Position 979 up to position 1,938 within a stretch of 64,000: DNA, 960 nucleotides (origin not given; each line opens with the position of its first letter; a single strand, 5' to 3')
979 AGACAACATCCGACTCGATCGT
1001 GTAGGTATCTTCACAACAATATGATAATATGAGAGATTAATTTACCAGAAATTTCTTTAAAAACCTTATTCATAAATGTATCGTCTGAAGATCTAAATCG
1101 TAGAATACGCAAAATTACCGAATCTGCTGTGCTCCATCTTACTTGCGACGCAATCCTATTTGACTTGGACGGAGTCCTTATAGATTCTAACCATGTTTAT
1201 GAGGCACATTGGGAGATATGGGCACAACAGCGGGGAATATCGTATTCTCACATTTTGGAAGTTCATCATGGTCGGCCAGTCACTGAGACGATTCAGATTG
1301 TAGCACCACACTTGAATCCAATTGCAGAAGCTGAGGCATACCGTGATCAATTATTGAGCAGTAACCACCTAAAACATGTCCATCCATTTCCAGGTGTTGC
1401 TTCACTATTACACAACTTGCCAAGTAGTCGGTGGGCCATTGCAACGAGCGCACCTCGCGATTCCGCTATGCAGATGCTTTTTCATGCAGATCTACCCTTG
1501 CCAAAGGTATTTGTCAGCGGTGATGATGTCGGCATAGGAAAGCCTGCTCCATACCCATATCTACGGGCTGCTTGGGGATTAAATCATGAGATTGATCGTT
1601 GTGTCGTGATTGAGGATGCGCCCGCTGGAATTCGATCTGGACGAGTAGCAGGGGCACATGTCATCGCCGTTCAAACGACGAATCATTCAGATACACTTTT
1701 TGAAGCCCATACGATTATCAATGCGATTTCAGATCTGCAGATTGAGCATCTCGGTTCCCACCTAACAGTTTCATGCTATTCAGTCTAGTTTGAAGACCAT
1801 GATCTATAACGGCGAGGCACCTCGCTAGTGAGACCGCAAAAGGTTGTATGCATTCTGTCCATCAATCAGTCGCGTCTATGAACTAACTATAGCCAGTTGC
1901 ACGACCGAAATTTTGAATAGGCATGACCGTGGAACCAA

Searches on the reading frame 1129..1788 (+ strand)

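Call 72: search_protein_families(library=pfam, proteins=[window:1129-1788:+], max_evalue=0.0001)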
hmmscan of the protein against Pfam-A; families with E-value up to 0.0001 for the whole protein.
window:1129-1788:+ (219 aa): 3 families
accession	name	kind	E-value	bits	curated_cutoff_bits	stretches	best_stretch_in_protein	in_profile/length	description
PF13419.12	HAD_2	-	6.7e-23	82.1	23.8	1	9-181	1-178/178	Haloacid dehalogenase-like hydrolase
PF00702.32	Hydrolase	-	1e-18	68.8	26.4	1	7-175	2-191/191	haloacid dehalogenase-like hydrolase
PF13242.12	Hydrolase_like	-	2.8e-06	27.6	22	1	136-192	2-59/75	HAD-hyrolase-like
